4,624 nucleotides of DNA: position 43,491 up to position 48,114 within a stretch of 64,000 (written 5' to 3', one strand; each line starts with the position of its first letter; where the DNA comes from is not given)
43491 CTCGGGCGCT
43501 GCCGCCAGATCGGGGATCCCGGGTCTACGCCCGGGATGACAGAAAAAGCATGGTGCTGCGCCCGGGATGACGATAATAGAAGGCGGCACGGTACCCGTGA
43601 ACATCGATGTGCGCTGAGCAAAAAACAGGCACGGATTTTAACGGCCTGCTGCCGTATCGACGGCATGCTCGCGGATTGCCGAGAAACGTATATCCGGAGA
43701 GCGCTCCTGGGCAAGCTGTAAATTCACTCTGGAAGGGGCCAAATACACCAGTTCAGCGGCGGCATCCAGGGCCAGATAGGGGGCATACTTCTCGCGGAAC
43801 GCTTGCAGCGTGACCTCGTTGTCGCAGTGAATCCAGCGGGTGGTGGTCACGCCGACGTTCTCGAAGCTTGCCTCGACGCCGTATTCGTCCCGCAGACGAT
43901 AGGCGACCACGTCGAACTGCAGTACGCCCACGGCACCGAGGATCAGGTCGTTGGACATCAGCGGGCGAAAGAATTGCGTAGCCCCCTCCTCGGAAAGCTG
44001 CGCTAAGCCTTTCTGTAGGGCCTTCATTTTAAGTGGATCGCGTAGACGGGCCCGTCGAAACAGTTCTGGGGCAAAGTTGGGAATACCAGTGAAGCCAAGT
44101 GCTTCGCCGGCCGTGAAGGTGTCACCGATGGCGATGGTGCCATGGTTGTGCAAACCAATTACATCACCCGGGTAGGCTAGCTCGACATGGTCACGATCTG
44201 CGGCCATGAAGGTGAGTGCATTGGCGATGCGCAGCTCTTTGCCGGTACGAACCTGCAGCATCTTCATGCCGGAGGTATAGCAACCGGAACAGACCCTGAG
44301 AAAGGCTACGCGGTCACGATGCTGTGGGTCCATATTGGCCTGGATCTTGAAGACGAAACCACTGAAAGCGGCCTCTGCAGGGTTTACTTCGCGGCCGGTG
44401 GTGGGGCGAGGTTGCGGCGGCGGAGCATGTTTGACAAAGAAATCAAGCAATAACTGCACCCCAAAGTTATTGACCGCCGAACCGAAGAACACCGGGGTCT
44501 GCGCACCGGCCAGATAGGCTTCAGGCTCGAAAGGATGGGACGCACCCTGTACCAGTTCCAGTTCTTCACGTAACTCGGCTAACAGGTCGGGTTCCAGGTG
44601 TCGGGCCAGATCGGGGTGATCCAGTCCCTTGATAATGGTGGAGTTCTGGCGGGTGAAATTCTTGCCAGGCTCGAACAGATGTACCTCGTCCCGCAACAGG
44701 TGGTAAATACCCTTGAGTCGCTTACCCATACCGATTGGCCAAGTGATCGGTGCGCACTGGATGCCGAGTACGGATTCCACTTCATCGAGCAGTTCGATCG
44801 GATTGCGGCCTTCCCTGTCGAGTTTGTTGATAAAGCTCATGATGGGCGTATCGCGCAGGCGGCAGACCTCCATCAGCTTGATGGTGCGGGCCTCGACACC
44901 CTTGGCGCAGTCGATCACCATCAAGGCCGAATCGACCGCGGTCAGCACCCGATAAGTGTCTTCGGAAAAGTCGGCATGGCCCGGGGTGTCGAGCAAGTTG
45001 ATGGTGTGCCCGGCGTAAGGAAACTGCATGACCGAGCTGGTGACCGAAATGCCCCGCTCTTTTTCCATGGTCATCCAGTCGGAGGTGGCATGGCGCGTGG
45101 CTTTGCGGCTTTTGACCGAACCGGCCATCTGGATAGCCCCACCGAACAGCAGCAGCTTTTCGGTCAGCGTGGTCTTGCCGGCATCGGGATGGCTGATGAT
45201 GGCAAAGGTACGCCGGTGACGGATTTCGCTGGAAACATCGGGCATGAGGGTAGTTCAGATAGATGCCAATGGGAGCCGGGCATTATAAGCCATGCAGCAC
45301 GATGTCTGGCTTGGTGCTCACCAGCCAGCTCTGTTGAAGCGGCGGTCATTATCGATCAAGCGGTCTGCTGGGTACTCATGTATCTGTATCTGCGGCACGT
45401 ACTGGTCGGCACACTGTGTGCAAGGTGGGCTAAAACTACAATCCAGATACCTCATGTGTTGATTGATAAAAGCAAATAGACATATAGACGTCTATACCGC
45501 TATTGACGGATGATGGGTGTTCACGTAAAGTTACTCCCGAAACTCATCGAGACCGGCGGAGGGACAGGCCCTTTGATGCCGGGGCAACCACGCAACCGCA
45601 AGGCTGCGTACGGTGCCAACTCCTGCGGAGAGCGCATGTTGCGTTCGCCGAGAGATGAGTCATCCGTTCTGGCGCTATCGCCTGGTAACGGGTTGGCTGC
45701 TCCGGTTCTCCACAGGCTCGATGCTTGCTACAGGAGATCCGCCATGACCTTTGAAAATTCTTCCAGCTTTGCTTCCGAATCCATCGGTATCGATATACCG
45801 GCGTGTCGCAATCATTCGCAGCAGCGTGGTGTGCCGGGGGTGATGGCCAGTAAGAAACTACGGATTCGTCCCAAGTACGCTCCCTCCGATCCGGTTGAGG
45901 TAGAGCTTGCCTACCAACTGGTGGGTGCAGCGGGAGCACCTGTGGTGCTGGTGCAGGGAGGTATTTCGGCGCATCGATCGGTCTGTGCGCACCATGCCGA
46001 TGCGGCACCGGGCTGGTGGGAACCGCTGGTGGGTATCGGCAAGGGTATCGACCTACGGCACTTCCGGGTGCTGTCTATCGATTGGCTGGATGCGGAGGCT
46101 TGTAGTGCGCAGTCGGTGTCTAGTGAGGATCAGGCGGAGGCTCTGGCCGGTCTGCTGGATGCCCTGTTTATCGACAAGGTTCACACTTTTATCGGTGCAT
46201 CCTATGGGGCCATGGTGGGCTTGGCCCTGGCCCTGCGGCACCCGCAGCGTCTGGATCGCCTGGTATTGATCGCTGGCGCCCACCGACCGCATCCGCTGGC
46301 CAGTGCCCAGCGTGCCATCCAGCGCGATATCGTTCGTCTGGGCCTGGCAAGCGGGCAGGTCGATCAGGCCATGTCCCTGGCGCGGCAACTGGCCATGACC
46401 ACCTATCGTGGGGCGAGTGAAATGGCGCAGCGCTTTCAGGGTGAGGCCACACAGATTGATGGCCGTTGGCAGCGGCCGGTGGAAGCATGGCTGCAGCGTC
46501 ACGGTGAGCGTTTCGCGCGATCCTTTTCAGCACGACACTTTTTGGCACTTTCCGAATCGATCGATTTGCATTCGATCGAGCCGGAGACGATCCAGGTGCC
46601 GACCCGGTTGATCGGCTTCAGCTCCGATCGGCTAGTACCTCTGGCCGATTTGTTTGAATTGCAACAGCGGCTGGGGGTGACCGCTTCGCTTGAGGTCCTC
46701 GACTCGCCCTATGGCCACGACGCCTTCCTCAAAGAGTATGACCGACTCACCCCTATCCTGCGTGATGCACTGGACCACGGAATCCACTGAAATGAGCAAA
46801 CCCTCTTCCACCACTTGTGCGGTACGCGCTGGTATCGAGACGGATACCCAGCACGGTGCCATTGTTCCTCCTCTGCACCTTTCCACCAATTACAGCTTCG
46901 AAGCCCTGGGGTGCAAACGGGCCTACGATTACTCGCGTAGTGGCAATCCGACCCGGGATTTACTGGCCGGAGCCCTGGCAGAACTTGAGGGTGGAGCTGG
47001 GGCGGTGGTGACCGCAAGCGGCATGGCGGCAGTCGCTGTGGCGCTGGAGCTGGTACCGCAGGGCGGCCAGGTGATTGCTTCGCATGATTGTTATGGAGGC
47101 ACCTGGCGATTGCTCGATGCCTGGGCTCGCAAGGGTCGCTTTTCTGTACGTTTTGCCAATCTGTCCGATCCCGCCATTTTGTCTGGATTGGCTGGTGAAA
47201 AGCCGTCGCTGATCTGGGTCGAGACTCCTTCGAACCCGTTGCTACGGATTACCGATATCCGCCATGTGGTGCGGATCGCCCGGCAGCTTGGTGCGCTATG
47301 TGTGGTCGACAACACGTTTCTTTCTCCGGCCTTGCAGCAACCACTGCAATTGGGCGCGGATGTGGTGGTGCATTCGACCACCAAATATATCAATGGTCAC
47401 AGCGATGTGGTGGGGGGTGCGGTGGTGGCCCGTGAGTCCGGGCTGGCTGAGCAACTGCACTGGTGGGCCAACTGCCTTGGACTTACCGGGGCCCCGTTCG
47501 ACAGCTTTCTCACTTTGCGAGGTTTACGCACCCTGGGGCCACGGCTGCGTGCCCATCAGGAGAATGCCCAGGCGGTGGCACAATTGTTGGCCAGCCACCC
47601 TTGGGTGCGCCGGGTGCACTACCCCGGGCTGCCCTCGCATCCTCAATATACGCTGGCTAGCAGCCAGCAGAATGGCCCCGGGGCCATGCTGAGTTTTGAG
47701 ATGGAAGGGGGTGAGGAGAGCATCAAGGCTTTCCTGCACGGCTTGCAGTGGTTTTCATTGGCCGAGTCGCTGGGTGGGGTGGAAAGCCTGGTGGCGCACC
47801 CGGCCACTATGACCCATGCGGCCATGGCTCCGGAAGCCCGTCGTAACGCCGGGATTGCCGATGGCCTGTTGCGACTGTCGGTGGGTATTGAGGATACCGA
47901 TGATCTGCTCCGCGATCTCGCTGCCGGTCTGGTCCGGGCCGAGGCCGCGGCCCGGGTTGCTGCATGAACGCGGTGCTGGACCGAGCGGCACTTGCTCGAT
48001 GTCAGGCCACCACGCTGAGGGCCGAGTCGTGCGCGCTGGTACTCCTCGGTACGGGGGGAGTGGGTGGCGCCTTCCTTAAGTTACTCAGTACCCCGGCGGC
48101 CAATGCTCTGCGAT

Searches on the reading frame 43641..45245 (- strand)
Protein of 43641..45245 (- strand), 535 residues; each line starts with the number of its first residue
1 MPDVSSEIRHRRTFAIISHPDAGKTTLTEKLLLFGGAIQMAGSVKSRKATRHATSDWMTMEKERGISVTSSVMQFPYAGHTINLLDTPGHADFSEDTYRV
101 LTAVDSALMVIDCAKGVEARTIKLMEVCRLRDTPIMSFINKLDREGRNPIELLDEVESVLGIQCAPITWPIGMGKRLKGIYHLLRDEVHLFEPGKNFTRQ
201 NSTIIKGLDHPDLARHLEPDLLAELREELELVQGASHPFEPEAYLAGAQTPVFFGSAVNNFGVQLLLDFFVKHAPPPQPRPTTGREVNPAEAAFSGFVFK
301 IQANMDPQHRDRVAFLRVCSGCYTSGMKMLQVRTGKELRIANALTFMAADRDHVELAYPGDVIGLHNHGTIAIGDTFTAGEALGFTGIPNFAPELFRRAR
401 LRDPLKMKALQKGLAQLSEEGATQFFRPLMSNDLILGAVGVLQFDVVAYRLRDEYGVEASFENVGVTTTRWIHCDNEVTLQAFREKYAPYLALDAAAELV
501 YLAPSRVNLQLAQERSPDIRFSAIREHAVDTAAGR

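Call 14: search_protein_families(library=ncbifam, proteins=[window:43641-45245:-], max_evalue=0.00001)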
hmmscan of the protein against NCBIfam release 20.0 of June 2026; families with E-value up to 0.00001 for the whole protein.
window:43641-45245:- (535 aa): 29 families (the best 25 are shown)
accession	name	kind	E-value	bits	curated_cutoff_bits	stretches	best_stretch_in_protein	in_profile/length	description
NF001964.0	PRK00741.1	equivalog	1.8e-263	874.8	473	1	4-527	5-528/529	peptide chain release factor 3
TIGR00503.1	prfC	equivalog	5.2e-252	836.9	466.95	1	4-527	4-527/527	peptide chain release factor 3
NF009381.0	PRK12740.1-5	subfamily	1.2e-66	225.6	583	1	7-466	5-476/692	elongation factor G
TIGR00484.1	EF-G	equivalog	8e-58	196.1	659.4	1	7-465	6-478/691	elongation factor G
NF012153.1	tet_protect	equivalog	7.2e-57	193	775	1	15-472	4-428/614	tetracycline resistance ribosomal protection protein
NF009891.0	PRK13351.1-1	equivalog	4.2e-51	174.3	597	1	10-380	8-376/681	elongation factor G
NF000120.3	47473_otr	exception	9.8e-50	169.8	900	1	14-466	5-420/608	tetracycline resistance ribosomal protection protein Otr(A)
NF033148.1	tet_protect_M_W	exception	4.7e-39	134.2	1100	2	15-157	7-145/639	TetM/TetW/TetO/TetS family tetracycline resistance ribosomal protection protein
NF009379.0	PRK12740.1-3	equivalog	1.8e-38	132.6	513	1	9-466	6-458/674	elongation factor G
NF058620.1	EFG2_Bacteroid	exception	2.2e-37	128.8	1000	1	12-366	10-370/717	elongation factor G2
TIGR01393.1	lepA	equivalog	3.6e-35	121.4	533.9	1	11-188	3-176/595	translation elongation factor 4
NF012155.1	tet_protect_M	exception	3.6e-33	114.6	1420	1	15-466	7-418/639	tetracycline resistance ribosomal protection protein Tet(M)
NF009377.1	PRK12740.1-1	equivalog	1.3e-30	106.4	890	1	10-466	12-491/700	elongation factor G-like protein EF-G2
TIGR01394.1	TypA_BipA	equivalog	2e-30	105.6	757.3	1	12-156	2-140/594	translational GTPase TypA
NF009892.0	PRK13351.1-3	equivalog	2.5e-30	105.5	640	1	12-163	4-156/623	elongation factor G-like protein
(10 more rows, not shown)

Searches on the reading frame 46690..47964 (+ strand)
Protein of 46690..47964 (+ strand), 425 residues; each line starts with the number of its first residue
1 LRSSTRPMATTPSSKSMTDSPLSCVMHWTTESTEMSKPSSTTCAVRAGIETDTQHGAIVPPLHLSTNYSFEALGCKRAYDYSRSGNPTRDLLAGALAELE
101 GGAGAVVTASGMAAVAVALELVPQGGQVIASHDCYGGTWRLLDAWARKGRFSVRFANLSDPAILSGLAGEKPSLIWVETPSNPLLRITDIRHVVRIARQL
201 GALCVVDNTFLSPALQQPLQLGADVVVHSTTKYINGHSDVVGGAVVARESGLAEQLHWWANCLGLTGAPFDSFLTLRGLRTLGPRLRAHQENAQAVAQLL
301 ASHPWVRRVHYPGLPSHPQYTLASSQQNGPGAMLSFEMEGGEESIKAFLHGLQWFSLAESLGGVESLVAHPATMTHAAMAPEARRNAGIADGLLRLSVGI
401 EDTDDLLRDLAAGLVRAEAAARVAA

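Call 14: search_protein_families(library=ncbifam, proteins=[window:46690-47964:+], max_evalue=0.00001)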
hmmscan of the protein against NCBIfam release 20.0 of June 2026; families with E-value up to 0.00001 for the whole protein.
window:46690-47964:+ (425 aa): 43 families (the best 25 are shown)
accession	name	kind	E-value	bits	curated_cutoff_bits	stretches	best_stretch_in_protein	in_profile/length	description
NF006450.0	PRK08776.1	equivalog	1.9e-180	600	730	1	37-423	10-397/405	O-succinylhomoserine (thiol)-lyase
TIGR02080.1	O_succ_thio_ly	equivalog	4.6e-170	565.4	504.55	1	40-415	4-380/382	cystathionine gamma-synthase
NF006463.0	PRK08861.1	equivalog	6.9e-154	512.4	670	1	35-418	1-385/388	O-succinylhomoserine (thiol)-lyase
NF005961.0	PRK08045.1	equivalog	8e-151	502.1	690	1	40-416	5-382/386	cystathionine gamma-synthase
NF005871.0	PRK07811.1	equivalog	1.1e-124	416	513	1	32-414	5-386/389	cystathionine gamma-synthase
NF005810.0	PRK07671.1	equivalog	1.6e-114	382.8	594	1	42-414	5-376/377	bifunctional cystathionine gamma-lyase/homocysteine desulfhydrase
NF004821.0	PRK06176.1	equivalog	1.6e-112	376.1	642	1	42-415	5-377/380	cystathionine gamma-synthase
NF005976.0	PRK08064.1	equivalog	4e-112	375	627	1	40-416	7-382/390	cystathionine beta-lyase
TIGR01328.1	met_gam_lyase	equivalog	1.7e-106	356.4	549.7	1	41-414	5-388/391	methionine gamma-lyase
NF005695.0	PRK07503.1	equivalog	4.3e-106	355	666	1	41-420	11-400/403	methionine gamma-lyase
TIGR01329.1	cysta_beta_ly_E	equivalog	5.4e-105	351.2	487.5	1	51-418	11-382/383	cystathionine beta-lyase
NF006095.0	PRK08247.1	equivalog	8.1e-105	350.6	585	1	42-415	8-364/369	methionine biosynthesis PLP-dependent protein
NF006003.0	PRK08133.1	equivalog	3.9e-100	335.3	522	1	35-414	7-394/396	O-succinylhomoserine sulfhydrylase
NF006347.0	PRK08574.1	equivalog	1.3e-99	333.6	477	1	47-414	9-382/385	cystathionine gamma-synthase family protein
NF005577.0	PRK07269.1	equivalog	2.2e-95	320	620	1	42-414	9-362/364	cystathionine gamma-synthase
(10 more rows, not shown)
